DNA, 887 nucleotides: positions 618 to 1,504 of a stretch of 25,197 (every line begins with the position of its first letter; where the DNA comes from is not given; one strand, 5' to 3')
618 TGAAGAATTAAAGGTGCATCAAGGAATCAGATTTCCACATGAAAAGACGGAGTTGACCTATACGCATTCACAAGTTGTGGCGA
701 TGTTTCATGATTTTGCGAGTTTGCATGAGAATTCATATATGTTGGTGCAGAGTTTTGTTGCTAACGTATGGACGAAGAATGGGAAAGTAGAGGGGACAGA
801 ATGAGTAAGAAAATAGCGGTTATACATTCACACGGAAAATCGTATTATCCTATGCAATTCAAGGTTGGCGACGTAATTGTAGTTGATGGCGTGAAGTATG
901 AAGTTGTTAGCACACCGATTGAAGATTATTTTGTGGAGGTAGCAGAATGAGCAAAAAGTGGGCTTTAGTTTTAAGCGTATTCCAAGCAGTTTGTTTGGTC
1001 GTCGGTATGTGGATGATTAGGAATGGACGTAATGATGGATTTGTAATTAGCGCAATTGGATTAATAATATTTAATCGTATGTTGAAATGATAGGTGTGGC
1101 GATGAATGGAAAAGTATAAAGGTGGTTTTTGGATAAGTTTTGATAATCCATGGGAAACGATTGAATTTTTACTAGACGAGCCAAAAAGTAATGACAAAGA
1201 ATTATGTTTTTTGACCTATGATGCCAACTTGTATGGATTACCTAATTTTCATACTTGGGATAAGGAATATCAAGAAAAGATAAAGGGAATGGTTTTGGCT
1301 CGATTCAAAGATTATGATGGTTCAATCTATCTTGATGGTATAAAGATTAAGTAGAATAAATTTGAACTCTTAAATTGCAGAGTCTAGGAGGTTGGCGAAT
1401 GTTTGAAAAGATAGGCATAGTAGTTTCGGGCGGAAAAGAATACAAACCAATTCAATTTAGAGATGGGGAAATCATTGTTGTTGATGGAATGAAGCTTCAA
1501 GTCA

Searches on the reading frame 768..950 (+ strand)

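Call 55: search_protein_families(library=phrogs, proteins=[window:768-950:+], max_evalue=0.001)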
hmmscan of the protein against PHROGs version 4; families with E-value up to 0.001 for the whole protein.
window:768-950:+ (60 aa): 1 family
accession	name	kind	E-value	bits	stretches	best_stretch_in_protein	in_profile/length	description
phrog_10309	-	connector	0.0007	20.7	1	29-54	74-99/120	head-tail connector protein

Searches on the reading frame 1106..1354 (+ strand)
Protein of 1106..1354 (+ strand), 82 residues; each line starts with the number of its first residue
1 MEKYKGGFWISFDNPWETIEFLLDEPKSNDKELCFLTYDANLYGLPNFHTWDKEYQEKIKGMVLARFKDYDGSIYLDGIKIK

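Call 55: search_protein_families(library=phrogs, proteins=[window:1106-1354:+], max_evalue=0.001)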
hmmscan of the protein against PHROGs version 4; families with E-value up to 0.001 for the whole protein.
window:1106-1354:+ (82 aa): 1 family
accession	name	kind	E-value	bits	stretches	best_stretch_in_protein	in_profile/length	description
phrog_26088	-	unknown function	3.9e-24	85.8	1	2-82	5-83/85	-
